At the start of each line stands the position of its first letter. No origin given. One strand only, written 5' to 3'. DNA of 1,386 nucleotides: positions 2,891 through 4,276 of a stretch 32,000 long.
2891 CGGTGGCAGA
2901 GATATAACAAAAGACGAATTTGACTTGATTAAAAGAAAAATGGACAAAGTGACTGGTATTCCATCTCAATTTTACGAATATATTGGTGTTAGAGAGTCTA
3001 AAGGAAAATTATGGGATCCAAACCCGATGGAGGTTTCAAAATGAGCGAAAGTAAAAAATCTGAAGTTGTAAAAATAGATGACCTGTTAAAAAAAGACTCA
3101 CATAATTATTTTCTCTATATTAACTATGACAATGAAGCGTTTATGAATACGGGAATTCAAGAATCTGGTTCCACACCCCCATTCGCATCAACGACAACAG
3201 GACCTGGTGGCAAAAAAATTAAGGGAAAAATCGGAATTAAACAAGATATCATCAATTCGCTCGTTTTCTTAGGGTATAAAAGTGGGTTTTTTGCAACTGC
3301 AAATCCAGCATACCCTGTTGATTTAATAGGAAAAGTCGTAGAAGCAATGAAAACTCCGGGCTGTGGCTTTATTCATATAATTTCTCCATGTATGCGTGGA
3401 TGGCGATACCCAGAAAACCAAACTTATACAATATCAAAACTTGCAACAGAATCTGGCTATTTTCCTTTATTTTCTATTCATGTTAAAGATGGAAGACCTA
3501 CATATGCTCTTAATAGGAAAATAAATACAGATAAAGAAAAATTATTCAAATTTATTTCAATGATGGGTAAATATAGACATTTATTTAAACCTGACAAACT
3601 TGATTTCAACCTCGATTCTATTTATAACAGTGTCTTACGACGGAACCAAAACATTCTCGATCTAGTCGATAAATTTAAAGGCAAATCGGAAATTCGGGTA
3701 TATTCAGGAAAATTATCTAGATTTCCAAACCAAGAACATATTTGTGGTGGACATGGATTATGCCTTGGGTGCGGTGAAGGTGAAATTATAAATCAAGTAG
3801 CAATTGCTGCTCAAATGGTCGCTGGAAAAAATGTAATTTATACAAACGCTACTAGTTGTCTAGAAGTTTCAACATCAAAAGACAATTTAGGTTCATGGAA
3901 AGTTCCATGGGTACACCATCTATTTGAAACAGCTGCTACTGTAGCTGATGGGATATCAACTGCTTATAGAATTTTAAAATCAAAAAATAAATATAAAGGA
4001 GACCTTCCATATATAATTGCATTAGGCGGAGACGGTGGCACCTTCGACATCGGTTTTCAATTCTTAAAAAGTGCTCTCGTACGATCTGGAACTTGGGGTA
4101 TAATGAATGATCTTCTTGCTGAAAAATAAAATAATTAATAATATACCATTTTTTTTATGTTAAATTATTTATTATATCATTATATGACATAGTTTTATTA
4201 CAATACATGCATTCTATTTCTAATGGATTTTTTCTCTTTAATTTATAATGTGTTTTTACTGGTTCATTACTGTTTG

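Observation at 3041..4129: Circularly permuted TPP-binding beta subunit of the 2-oxoacid:ferredoxin oxidoreductase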

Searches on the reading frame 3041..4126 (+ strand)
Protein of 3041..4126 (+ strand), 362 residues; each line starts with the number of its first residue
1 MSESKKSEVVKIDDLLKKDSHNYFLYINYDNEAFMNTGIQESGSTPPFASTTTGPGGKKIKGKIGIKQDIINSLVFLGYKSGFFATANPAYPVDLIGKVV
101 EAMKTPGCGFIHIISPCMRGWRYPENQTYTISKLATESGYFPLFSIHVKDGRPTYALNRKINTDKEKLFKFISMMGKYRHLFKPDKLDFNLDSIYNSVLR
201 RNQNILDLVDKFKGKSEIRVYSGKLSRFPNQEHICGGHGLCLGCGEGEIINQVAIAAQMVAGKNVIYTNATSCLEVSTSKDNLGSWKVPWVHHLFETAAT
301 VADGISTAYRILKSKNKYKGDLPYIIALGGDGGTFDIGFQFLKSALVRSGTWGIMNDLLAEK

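Call 3: search_protein_families(library=pfam, proteins=[window:3041-4126:+], max_evalue=1)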
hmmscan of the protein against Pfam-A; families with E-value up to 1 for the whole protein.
window:3041-4126:+ (362 aa): 1 family
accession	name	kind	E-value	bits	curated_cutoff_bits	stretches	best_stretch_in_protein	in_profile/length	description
PF02775.26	TPP_enzyme_C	-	0.021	15.1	21.9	0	24-113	75-151/151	Thiamine pyrophosphate enzyme, C-terminal TPP binding domain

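Call 4: search_protein_families(library=ncbifam, proteins=[window:3041-4126:+], max_evalue=0.01)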
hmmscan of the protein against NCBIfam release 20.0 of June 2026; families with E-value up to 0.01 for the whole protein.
window:3041-4126:+ (362 aa): 5 families
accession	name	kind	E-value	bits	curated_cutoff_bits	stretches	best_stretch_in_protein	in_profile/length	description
NF008819.1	PRK11865.1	equivalog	4.8e-65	219.7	405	2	23-188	120-283/300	pyruvate synthase subunit PorB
NF008818.0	PRK11864.1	subfamily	5.4e-54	183.3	405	2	24-209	122-296/300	3-methyl-2-oxobutanoate dehydrogenase subunit beta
NF045792.1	OxalOxredbeta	equivalog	1e-53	182.4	590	2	24-181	131-284/311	oxalate oxidoreductase subunit beta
NF045766.1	PhenlGlyoxDHPadI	equivalog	1.1e-32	113.4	700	2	22-188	259-420/443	NADH-dependent phenylglyoxylate dehydrogenase subunit beta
TIGR02176.1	pyruv_ox_red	equivalog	4.1e-08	31.5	911.35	1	29-205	988-1162/1167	pyruvate:ferredoxin (flavodoxin) oxidoreductase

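Call 5: find_homologous_proteins(query=window:3041-4126:+, max_evalue=0.001)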
Query window:3041-4126:+ (362 aa): 3520 proteins with E <= 0.001 among 5862 candidates; the best 120 are listed.
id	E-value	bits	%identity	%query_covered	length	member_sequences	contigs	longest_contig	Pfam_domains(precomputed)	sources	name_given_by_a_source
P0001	1.5e-246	835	100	100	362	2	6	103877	-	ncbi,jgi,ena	ncbi:MAG: hypothetical protein ACTSWR_03825 [Candidatus Helarchaeota archaeon]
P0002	2.0e-213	726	84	100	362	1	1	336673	-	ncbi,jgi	ncbi:MAG: hypothetical protein ACTSPY_02405 [Candidatus Helarchaeota archaeon]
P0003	2.0e-209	713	83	100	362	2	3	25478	-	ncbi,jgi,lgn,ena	ncbi:MAG: hypothetical protein ACTSRP_05990 [Candidatus Helarchaeota archaeon]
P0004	4.7e-206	702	81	100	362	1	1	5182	-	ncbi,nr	ncbi:MAG: hypothetical protein EU549_02830 [Promethearchaeota archaeon]|nr:MAG: hypothetical protein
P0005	2.6e-204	696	80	99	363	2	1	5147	-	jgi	jgi:pyruvate/2-oxoacid:ferredoxin oxidoreductase beta subunit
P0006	3.8e-196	669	77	100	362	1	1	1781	-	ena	-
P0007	1.3e-193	661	75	100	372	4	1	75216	-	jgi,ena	-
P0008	4.7e-193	659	77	100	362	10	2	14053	-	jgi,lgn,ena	-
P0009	2.7e-192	656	76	100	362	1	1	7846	-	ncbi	ncbi:MAG: hypothetical protein ACTSU5_09925 [Promethearchaeota archaeon]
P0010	1.2e-190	651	77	97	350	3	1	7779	-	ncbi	-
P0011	2.8e-189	647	75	100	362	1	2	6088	-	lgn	-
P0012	1.0e-188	645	75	100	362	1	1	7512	-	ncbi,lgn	-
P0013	1.3e-185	634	73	100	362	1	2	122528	-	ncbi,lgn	ncbi:MAG: hypothetical protein Kow0069_13420 [Promethearchaeota archaeon]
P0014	1.2e-153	529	64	97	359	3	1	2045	-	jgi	jgi:pyruvate/2-oxoacid:ferredoxin oxidoreductase beta subunit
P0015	1.4e-148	513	60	98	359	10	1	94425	-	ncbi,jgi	jgi:pyruvate/2-oxoacid:ferredoxin oxidoreductase beta subunit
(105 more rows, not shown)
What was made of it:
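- Checked: An in-frame ATG at 3011 also exists, but orthologs begin MSE.. and the identical database protein P0001 is 362 aa (call 5).
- Recurrence: 120 of the 120 best clusters are full length (call 5). The identical protein occurs on 6 contigs from NCBI, JGI and ENA (call 5). Helarchaeota MAG (call 5). NCBI names the protein 'hypothetical' (call 5).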

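Call 6: search_solved_structures(query=window:3041-4126:+, max_evalue=0.01, show_alignments=2)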
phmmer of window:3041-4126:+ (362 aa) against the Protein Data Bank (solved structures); distinct sequences matched with E-value up to 0.01: 5.
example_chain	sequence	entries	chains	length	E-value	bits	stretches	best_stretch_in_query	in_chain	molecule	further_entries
5c4i_C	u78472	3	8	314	2.8e-47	164.5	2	24-185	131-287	Oxalate oxidoreductase subunit beta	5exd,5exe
9bt4_C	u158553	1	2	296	1.3e-40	142.5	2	24-184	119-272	Pyruvate:Ferredoxin Oxidoreductase, subunit beta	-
1b0p_A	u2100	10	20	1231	9.9e-07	31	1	29-147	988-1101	PROTEIN (PYRUVATE-FERREDOXIN OXIDOREDUCTASE) | Pyruvate-Ferredoxin Oxidoreductase | PYRUVATE FERREDOXIN OXIDOREDUCTASE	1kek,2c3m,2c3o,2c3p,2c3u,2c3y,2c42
7plm_A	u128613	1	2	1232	9.9e-07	31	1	29-147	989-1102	Pyruvate:ferredoxin oxidoreductase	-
6cin_A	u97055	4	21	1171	4.5e-06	28.9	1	29-164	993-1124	PYRUVATE-FERREDOXIN OXIDOREDUCTASE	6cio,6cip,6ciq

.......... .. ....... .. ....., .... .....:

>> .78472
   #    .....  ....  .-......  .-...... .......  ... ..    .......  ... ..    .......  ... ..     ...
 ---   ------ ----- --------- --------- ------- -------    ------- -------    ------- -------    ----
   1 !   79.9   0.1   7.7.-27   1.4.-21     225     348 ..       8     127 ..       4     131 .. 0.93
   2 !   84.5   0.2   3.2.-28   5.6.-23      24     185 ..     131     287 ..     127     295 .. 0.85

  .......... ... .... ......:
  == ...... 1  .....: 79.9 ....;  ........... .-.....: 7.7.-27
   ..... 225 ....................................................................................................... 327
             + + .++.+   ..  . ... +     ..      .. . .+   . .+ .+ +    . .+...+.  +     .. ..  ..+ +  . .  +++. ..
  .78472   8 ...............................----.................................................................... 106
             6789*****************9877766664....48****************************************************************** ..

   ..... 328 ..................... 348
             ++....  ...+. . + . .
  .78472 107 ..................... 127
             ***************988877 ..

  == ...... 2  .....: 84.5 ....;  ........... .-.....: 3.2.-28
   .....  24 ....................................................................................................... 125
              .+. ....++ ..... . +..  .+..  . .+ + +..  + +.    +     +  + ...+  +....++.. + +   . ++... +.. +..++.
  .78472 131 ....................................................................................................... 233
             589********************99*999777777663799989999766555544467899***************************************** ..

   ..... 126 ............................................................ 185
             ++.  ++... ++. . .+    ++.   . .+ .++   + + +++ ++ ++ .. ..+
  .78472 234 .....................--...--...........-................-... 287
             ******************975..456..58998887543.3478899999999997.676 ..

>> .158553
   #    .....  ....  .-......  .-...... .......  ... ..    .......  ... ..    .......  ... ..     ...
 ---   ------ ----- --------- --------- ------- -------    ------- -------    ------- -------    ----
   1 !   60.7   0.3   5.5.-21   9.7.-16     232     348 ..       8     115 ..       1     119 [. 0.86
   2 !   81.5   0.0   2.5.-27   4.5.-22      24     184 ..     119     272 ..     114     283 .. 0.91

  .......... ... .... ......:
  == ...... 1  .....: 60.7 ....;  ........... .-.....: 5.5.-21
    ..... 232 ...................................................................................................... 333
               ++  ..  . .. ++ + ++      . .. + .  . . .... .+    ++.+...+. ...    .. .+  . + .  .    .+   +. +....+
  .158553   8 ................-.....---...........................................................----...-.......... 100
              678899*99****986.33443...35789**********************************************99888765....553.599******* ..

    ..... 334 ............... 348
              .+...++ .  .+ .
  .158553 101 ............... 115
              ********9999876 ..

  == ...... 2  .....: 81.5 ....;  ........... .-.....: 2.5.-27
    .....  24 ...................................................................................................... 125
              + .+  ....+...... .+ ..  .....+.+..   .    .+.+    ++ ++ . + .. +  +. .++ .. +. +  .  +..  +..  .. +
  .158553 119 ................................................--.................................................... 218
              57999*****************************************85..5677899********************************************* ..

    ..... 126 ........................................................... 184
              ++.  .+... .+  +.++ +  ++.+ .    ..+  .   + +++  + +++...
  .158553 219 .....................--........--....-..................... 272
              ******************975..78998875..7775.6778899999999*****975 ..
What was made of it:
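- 3110..3676 (+): Segment homologous to the C-terminal half of canonical PorB (residues 24-212). It holds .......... (nt 3125-3154), cluster ligand C117 (nt 3389-3391), FPLF, GKYRHL, and the C-terminal helix seen in canonical relatives. Query 24-185 aligns to 5c4i_C 131-287 (call 6).
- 3710..4084 (+): Segment homologous to the N-terminal half of canonical PorB (residues 224-348). It holds CLGC (nt 3761-3772), C273 (nt 3857-3859), WVHHLFE and GDG (nt 4028-4036), and ends at the invariant R348. Query 225-348 aligns to 5c4i_C 8-127 (call 6).
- Closest known: Oxalate oxidoreductase of Moorella thermoacetica. Same: It is the best PDB sequence match (2.8e-47, call 6).
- Checked: the same pattern for 9bt4_C (call 6)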

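Call 14: find_related_loci(query=A1, collection=genome_contigs, flank=6000)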
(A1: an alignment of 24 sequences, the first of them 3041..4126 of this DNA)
Query A1 (362 aa) in genome_contigs; peptide patterns used: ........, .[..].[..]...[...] (x = any residue, [..] = any of these).
177 stretches matched a pattern; 150 encode a relative of the query (tblastn E <= 1e-3); the best 80 are kept; 80 distinct loci.
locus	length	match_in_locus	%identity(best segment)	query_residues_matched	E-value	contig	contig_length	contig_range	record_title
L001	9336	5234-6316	83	1-361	0e+0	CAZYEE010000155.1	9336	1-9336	MAG TPA_asm: uncultured archaeon isolate binchicken_co19_528 genome assembly, contig: NODE_12760_length_9336_cov_5.79851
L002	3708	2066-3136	61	1-359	1e-159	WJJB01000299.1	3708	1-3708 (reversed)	MAG: Candidatus Bathyarchaeota archaeon isolate Bin_245 k141_2920621, whole genome shotgun sequence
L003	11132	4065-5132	61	4-359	1e-150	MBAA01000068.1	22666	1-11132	MAG: Promethearchaeota archaeon CR_4 RBG_13_scaffold_5047, whole genome shotgun sequence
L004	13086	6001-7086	59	1-359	4e-144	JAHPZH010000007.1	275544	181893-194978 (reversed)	MAG: Candidatus Helarchaeota archaeon isolate LW55_61 NODE_46_length_275544_cov_15.604013, whole genome shotgun sequence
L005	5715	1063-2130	56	1-357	4e-143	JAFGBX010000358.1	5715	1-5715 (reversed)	MAG: Promethearchaeota archaeon isolate Zod_Metabat.1055 k87_10677195, whole genome shotgun sequence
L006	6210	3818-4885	57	1-357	1e-142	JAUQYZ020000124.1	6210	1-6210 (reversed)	MAG: Candidatus Sigynarchaeum springense isolate SQRJ_234 k255_1251176, whole genome shotgun sequence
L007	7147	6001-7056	56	10-361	9e-137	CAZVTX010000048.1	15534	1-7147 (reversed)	MAG TPA_asm: uncultured archaeon isolate binchicken_co19_533 genome assembly, contig: NODE_6174_length_15534_cov_6.17326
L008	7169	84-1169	56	1-361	3e-136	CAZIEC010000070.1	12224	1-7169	MAG TPA_asm: uncultured archaeon isolate binchicken_co19_559 genome assembly, contig: NODE_8786_length_12224_cov_21.2724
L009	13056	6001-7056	58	10-361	5e-136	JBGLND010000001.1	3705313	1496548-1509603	MAG: Promethearchaeota archaeon isolate PPR_0005 scaffold_51858, whole genome shotgun sequence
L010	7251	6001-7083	56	1-362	1e-135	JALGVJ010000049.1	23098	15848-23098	MAG: Promethearchaeota archaeon isolate Meg22_1012_Bin_233 Meg22_1012_Bin_233_scaffold_5489, whole genome shotgun sequen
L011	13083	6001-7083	54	1-362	5e-135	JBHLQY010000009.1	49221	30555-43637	MAG: Candidatus Thorarchaeota archaeon isolate QM1B.325 QM1B.325@1850, whole genome shotgun sequence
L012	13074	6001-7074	54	5-362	2e-134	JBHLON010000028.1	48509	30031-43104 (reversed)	MAG: Promethearchaeota archaeon isolate DZ3M.354 DZ3M.354@1844, whole genome shotgun sequence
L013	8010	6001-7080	53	3-362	3e-134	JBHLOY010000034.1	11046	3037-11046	MAG: Promethearchaeota archaeon isolate DZ3S.305 DZ3S.305@20730, whole genome shotgun sequence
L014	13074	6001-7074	55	1-359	8e-134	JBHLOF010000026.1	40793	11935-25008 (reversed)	MAG: Promethearchaeota archaeon isolate DZ3M.28 DZ3M.28@2514, whole genome shotgun sequence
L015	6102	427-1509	53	1-362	8e-134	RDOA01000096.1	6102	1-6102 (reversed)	MAG: Promethearchaeota archaeon isolate DZG_bin1.240 NODE_99_length_6102_cov_18.843651, whole genome shotgun sequence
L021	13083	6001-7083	53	1-362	9e-133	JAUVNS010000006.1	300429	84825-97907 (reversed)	MAG: Promethearchaeota archaeon isolate CSMAG_616 CSMAG_616_k141_1916191_length_300429_cov_14.9997, whole genome shotgun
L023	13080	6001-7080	53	1-361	2e-132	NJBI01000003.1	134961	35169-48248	MAG: Promethearchaeota archaeon Loki_b31 58, whole genome shotgun sequence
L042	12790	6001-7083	53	1-362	1e-130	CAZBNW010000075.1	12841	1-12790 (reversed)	MAG TPA_asm: uncultured archaeon isolate SRP239594_co1_47 genome assembly, contig: NODE_2409_length_12841_cov_134.098858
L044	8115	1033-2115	52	1-362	1e-130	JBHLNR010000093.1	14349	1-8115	MAG: Promethearchaeota archaeon isolate DZ2S.368 DZ2S.368@13806, whole genome shotgun sequence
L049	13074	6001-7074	53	1-359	1e-130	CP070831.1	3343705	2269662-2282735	MAG: Promethearchaeota archaeon isolate bin108 chromosome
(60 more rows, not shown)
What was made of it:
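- About 150 GTDB species representatives carry it, including closed chromosome CP070831.1 (call 14). The same order and length occur in at least 120 clusters and about 150 species-level genomes from many studies and assemblers, including a closed chromosome (calls 5, 14).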

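Call 15: search_protein_representatives(protein=window:3041-4126:+)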
Query: 362 residues. Proteins with E-value up to 0.001 (for the whole library): 1504; up to 1e-10: 616; up to 1e-30: 65. The best 150 are listed.
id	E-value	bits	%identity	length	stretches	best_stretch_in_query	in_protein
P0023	1.1e-141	488.3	60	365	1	1-361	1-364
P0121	5.0e-76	272.2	53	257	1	8-249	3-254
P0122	2.3e-57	210.8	42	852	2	28-209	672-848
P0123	2.3e-57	210.8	42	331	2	23-210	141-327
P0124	1.4e-53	198.4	45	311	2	23-188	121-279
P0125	3.0e-53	197.3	42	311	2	20-185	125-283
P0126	4.0e-52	193.6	42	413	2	232-348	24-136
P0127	2.6e-51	190.9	40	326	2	23-193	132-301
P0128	7.2e-49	182.9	43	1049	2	24-186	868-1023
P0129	6.3e-48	179.8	41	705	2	23-185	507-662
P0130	1.5e-47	178.6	42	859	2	24-187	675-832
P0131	3.8e-47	177.2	38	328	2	24-182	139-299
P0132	4.2e-47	177.1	37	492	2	233-348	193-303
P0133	2.1e-46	174.8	39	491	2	24-185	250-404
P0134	3.9e-46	173.9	38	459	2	23-185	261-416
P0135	3.9e-45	170.6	39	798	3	5-211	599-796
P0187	2.3e-30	122.0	43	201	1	22-200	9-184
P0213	7.5e-28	113.7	44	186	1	21-188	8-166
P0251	3.6e-25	104.9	39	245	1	22-206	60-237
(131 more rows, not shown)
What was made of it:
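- Single origin: one 50%-identity cluster (488 bits) against 211 bits or less for the best full-length canonical protein (call 15).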

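Call 16: list_cluster_members(proteins=[P0122, P0123, P0124, P0125, P0126, P0127, P0135, P0121])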
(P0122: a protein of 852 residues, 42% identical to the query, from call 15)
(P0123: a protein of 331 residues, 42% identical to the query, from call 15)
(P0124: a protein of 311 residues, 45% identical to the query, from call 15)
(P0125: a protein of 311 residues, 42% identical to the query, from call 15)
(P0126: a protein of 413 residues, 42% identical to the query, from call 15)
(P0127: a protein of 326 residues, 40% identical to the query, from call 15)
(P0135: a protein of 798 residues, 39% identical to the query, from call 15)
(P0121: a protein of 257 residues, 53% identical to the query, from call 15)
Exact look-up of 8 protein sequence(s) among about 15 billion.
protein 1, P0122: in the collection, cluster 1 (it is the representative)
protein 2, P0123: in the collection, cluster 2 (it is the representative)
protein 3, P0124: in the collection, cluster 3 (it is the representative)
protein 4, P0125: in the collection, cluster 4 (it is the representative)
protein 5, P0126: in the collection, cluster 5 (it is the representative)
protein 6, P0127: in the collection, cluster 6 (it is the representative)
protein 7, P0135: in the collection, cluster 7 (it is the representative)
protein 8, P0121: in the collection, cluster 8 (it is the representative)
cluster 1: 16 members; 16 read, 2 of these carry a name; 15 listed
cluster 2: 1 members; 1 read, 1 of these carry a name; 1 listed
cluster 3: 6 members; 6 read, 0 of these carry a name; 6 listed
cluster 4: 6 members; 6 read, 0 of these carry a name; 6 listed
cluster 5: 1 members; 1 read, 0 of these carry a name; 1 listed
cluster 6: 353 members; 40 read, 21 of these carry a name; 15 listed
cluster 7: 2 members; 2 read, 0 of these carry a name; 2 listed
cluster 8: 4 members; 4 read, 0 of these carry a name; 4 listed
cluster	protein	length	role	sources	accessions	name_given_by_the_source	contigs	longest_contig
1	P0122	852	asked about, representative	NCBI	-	-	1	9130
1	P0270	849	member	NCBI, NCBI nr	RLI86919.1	MAG: hypothetical protein DRO76_03150 [Candidatus Altiarchaeales archaeon]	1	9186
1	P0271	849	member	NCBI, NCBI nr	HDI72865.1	MAG TPA: hypothetical protein ENF58_01895 [Candidatus Altiarchaeales archaeon] | hypothetical protein [Candidatus Altiarchaeales archaeon]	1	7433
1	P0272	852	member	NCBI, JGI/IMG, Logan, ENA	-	-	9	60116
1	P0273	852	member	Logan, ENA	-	-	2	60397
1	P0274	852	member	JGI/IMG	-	-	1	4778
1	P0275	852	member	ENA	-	-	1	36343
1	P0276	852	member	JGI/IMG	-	-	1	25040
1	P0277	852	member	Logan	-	-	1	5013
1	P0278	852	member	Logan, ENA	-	-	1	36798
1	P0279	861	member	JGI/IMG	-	-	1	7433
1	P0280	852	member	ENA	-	-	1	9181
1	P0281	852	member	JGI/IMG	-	-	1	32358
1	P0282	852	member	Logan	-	-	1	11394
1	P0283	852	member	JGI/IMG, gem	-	-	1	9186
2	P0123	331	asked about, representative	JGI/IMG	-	pyruvate ferredoxin oxidoreductase beta subunit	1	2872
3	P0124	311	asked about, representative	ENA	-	-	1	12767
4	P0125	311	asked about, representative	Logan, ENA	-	-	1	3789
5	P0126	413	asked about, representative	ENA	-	-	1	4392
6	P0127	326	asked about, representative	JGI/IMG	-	-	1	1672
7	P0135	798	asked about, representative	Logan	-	-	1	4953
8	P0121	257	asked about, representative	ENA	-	-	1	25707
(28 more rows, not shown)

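Call 17: predict_structure(alignment_id=A1)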
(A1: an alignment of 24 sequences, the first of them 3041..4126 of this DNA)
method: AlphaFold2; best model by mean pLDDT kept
length: 362 residues; sequences in the alignment: 24
mean_pLDDT: 73.2   pTM: 0.82
mean pLDDT of the five models: 73.2, 71.8, 71.5, 70.6, 70.4
residues with pLDDT >= 90: 91; 70-90: 129; 50-70: 72; < 50: 70
segments of 3 or more residues with pLDDT < 50: 33-66, 177-181, 238-240, 274-284, 352-362
pLDDT, mean of each block of 10 residues (from residue 1): 72 94 83 41 41 33 47 63 91 97 90 70 72 90 90 90 92 63 61 83 87 88 92 65 69 93 87 46 51 63 86 88 86 59 69 47 46
secondary structure, 60 per line:
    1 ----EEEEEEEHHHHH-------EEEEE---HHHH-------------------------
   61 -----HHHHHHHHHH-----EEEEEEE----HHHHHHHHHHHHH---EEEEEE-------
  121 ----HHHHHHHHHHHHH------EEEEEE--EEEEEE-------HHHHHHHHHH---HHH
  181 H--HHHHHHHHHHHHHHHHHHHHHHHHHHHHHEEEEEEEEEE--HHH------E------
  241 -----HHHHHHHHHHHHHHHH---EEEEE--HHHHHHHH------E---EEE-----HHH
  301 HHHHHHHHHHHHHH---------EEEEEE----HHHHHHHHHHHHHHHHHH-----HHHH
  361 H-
elements in order: E5-11 H12-16 E24-28 H32-35 H66-75 E81-87 H92-104 E108-113 H125-137 E144-149 E152-157 H165-174 H178-181 H184-212 E213-222 H246-261 E265-269 H272-279 E290-292 H298-314 E324-329 H334-351 H357-361
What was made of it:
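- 3041..3109 (+): New N-terminal head (residues 1-23) with no canonical counterpart. It is conserved in the family (I10, D14, L16, R18) and predicted as a strand (5-11) plus a helix (12-16). AlphaFold pLDDT is 94 for residues 11-20 (call 17).
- On Circular permutant of a known fold: AlphaFold gives pTM 0.82 (call 17).
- Fold: AlphaFold pTM 0.82, with a confident junction and head (call 17).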
